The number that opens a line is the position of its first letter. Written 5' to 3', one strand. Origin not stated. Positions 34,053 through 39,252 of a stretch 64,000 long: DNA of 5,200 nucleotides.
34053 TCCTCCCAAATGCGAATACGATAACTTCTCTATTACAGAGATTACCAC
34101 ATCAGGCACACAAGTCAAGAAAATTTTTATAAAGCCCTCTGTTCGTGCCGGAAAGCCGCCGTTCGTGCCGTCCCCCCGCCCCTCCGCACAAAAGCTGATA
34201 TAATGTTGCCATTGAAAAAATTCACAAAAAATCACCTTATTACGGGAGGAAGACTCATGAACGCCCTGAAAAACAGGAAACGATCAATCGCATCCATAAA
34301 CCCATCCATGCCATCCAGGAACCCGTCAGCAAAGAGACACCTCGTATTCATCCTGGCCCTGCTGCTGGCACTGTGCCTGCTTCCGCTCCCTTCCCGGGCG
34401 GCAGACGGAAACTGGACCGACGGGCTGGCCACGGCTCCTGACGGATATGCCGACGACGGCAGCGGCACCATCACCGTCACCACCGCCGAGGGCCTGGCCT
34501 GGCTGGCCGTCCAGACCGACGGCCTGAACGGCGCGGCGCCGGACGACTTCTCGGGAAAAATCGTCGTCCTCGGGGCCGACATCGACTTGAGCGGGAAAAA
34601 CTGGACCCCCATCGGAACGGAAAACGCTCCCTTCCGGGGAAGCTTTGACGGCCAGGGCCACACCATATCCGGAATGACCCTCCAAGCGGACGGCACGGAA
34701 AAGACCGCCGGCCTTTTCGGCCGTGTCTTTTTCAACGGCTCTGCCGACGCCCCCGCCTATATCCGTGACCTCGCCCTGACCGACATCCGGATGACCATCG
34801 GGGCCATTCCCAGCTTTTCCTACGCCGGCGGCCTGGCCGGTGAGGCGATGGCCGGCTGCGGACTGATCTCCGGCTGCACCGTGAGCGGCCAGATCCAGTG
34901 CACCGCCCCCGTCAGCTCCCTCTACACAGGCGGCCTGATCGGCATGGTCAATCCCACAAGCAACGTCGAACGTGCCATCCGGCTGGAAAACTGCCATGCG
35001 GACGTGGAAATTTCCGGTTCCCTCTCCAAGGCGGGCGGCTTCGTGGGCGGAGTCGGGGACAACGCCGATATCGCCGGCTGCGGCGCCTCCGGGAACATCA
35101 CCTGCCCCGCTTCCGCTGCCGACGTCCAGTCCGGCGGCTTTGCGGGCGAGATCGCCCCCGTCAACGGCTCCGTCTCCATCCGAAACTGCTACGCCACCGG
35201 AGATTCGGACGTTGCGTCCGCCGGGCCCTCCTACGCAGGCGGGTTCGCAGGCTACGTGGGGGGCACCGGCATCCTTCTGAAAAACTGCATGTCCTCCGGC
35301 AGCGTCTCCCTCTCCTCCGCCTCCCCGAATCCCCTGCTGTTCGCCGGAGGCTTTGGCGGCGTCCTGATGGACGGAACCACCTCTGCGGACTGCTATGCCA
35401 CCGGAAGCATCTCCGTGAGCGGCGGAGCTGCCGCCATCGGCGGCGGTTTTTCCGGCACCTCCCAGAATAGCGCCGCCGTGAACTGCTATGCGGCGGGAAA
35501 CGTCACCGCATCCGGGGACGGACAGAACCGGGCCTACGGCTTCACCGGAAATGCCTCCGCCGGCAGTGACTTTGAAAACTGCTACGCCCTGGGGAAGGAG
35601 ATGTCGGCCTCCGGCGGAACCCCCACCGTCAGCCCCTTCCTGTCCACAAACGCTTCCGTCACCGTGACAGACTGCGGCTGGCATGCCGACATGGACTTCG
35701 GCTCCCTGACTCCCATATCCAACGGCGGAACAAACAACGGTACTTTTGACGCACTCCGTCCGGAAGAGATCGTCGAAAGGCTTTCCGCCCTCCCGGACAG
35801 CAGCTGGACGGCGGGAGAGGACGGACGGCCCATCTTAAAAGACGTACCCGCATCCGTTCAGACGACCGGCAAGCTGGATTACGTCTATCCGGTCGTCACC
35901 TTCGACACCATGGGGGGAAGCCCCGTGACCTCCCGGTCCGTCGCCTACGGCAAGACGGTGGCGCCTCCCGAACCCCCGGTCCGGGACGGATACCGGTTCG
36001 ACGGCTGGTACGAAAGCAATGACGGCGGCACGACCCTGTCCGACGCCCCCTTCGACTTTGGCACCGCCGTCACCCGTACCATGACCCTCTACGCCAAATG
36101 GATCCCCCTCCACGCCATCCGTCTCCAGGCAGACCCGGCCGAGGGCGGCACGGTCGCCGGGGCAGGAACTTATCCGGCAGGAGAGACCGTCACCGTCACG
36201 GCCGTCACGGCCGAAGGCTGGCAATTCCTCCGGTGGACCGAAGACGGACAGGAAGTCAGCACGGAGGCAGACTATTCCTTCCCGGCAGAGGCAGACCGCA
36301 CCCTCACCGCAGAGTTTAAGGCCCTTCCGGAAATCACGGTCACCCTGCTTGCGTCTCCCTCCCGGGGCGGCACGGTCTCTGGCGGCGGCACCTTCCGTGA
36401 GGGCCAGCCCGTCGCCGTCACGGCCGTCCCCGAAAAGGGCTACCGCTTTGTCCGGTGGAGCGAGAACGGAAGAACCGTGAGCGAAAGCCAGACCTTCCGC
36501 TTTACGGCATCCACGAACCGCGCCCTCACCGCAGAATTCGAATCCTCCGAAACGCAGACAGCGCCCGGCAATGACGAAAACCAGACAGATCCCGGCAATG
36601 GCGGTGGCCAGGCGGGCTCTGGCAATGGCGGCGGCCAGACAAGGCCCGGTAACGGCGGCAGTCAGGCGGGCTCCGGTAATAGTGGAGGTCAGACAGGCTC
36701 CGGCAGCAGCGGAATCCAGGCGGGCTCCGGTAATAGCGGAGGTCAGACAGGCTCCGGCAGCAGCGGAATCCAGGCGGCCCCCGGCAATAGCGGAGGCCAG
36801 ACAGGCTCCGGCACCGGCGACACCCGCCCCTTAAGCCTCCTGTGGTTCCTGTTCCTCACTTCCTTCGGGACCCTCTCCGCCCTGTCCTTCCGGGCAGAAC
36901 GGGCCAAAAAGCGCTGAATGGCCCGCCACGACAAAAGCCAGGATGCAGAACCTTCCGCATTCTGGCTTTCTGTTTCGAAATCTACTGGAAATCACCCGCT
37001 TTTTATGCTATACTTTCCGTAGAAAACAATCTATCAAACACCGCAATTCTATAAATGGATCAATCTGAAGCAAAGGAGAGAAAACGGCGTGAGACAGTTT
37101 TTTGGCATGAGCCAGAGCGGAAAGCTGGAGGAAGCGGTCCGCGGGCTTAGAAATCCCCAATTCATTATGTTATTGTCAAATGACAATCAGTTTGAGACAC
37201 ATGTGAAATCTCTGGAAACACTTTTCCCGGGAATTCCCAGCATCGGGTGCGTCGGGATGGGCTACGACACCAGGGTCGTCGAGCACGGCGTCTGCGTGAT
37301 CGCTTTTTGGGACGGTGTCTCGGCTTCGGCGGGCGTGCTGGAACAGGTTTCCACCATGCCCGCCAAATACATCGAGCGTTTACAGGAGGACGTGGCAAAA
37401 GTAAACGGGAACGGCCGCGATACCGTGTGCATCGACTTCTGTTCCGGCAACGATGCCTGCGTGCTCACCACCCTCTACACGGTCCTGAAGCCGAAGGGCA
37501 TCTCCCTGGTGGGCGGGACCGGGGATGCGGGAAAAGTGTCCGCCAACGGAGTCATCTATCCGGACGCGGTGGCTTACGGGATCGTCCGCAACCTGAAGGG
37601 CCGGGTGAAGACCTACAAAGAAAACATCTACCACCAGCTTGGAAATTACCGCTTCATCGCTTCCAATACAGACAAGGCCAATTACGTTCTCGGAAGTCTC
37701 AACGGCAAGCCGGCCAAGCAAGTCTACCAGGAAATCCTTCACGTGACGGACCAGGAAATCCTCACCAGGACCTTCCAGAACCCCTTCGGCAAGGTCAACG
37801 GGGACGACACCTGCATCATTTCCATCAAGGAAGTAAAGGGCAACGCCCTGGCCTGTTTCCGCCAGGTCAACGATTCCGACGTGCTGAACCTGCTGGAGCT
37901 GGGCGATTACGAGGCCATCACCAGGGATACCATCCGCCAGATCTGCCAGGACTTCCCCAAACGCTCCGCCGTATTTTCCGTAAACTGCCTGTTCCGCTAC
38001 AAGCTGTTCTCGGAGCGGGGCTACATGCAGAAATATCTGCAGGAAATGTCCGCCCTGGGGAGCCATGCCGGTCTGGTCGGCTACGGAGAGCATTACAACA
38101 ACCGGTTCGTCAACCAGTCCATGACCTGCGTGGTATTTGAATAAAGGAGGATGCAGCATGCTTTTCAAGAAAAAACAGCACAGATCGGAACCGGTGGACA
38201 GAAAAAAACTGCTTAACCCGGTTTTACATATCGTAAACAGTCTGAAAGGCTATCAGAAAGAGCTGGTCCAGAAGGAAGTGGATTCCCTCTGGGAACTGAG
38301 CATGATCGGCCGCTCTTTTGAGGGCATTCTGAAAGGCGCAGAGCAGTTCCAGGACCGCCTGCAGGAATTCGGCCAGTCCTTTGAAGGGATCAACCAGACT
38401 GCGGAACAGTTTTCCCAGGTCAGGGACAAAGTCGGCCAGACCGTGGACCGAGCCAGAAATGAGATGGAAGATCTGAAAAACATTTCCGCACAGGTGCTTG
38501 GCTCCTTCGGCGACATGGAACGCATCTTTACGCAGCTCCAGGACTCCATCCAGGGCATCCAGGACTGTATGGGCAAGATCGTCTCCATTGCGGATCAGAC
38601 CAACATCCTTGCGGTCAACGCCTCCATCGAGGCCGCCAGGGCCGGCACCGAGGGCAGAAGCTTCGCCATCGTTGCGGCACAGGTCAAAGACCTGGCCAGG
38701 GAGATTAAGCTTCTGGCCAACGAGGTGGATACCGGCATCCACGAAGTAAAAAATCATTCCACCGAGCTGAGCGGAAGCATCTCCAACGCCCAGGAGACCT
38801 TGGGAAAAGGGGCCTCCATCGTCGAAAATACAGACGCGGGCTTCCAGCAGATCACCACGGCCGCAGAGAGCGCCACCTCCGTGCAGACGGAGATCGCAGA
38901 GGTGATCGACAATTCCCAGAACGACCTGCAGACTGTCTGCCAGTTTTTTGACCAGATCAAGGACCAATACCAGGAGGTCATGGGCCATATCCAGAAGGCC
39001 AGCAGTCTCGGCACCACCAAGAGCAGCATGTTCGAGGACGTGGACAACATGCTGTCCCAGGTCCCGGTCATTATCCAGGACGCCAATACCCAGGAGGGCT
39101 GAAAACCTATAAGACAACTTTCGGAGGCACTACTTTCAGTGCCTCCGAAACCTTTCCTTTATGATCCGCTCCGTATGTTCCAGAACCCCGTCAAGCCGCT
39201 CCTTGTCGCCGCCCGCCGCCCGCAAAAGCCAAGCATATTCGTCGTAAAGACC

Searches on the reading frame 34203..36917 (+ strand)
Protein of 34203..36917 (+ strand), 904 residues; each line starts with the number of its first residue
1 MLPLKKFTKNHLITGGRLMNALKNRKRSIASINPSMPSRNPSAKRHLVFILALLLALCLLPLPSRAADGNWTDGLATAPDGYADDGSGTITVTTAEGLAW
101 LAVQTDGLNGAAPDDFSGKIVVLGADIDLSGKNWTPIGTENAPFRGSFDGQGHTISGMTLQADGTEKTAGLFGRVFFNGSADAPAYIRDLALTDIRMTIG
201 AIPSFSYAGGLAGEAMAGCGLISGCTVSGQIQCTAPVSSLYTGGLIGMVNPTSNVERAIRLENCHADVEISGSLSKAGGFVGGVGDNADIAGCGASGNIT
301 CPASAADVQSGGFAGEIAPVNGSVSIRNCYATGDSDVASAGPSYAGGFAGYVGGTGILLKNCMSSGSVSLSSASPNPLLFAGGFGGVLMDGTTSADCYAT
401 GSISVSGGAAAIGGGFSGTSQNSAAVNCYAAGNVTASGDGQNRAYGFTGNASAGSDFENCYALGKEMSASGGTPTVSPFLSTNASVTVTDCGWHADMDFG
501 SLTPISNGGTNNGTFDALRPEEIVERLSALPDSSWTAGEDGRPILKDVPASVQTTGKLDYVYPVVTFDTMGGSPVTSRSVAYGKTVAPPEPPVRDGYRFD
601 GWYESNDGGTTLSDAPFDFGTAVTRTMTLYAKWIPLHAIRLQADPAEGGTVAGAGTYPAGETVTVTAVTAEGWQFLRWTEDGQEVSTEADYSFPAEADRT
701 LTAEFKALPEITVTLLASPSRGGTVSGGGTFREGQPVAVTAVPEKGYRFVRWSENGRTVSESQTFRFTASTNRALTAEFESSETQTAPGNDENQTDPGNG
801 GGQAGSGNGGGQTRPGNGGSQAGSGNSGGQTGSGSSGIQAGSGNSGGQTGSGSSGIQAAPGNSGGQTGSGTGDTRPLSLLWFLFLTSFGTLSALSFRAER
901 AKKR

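Call 16: search_protein_families(library=pfam, proteins=[window:34203-36917:+])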
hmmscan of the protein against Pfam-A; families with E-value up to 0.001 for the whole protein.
window:34203-36917:+ (904 aa): 3 families
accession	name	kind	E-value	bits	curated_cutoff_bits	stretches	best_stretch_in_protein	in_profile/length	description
PF18998.6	Flg_new_2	-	5.7e-29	100.3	23.6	2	714-781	2-71/73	Divergent InlB B-repeat domain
PF09479.16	Flg_new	-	4.5e-21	75.2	27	1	565-632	3-65/65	Listeria-Bacteroides repeat domain (List_Bact_rpt)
PF07581.17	Glug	-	1.4e-11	44.5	20.5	0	206-231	3-27/28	The GLUG motif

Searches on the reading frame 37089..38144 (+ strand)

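Call 16: search_protein_families(library=pfam, proteins=[window:37089-38144:+])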
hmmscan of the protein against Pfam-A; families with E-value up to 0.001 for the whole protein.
window:37089-38144:+ (351 aa): 2 families
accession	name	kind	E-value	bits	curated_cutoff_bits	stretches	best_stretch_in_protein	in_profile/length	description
PF08495.15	FIST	-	1.5e-14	54.8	23.2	1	29-207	7-189/189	FIST N domain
PF10442.14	FIST_C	-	8.9e-13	49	28.5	1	209-336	1-130/131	FIST C domain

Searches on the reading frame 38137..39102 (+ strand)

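Call 16: search_protein_families(library=pfam, proteins=[window:38137-39102:+])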
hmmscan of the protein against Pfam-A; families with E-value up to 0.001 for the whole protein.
window:38137-39102:+ (321 aa): 8 families
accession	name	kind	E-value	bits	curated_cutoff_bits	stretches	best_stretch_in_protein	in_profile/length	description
PF00015.26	MCPsignal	-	4.6e-29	101.9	34.6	1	130-275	24-169/172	Methyl-accepting chemotaxis protein (MCP) signalling domain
PF06009.19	Laminin_II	-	1.2e-06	29.1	33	0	63-138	14-92/138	Laminin Domain II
PF04108.17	ATG17_like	-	1.4e-05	25.2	43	1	86-297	59-265/355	Autophagy protein ATG17-like domain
PF11887.13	Mce4_CUP1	-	0.00011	22.4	32.6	0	68-142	77-151/222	Cholesterol uptake porter CUP1 of Mce4, putative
PF04513.17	Baculo_PEP_C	-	0.00065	20.2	38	0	156-236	46-122/140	Baculovirus polyhedron envelope protein, PEP, C terminus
PF09748.14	Med10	-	0.0008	19.7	23.3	0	209-291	12-98/119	Transcription factor subunit Med10 of Mediator complex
PF05335.18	DUF745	-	0.00082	19.6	33.3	0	195-288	65-158/183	Protein of unknown function (DUF745)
PF10158.14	LOH1CR12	-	0.00088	19.8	24.7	0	240-300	41-101/131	Tumour suppressor protein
